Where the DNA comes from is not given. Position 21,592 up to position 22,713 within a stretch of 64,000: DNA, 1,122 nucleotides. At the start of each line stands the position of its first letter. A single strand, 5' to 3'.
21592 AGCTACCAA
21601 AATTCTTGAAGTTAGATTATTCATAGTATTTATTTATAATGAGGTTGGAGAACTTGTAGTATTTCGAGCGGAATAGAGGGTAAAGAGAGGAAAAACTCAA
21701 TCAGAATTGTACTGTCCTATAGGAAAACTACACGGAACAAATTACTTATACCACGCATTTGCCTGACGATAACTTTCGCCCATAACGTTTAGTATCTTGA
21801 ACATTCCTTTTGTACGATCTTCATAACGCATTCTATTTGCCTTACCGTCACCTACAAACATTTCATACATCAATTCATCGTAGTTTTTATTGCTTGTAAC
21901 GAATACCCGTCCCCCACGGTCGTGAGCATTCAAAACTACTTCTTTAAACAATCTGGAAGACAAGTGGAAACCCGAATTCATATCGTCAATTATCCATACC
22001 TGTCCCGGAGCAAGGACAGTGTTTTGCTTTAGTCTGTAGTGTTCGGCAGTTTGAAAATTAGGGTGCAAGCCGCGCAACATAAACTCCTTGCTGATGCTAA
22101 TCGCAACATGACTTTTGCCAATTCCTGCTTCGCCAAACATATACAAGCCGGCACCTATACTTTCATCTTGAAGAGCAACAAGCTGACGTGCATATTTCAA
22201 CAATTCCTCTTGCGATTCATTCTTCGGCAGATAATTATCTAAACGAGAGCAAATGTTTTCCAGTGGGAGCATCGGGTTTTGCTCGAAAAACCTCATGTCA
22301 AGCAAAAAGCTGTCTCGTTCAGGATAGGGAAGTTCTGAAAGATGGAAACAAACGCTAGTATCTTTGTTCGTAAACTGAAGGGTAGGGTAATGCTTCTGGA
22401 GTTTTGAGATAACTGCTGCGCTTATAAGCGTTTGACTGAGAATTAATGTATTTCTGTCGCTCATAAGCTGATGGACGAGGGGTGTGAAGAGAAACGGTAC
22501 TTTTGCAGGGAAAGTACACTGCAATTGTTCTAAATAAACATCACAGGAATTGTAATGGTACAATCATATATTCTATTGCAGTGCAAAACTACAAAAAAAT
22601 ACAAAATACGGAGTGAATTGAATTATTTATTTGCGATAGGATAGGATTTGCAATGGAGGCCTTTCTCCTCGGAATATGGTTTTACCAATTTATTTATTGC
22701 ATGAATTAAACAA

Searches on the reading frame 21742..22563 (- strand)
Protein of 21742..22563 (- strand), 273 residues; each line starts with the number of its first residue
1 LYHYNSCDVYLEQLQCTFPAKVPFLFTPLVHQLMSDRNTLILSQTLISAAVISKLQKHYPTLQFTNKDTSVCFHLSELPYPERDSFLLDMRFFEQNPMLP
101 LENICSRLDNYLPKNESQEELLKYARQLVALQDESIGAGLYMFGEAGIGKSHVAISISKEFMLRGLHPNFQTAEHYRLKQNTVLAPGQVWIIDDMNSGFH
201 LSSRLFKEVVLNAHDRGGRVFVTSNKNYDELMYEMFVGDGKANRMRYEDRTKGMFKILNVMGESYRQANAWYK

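Call 38: search_protein_families(library=pfam, proteins=[window:21742-22563:-], max_evalue=0.01)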
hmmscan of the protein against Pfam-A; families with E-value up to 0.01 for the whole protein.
window:21742-22563:- (273 aa): 1 family
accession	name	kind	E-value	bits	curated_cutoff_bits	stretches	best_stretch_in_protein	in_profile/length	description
PF01695.23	IstB_IS21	-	7.7e-05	22.7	24.1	1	140-268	95-233/238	IstB-like ATP binding protein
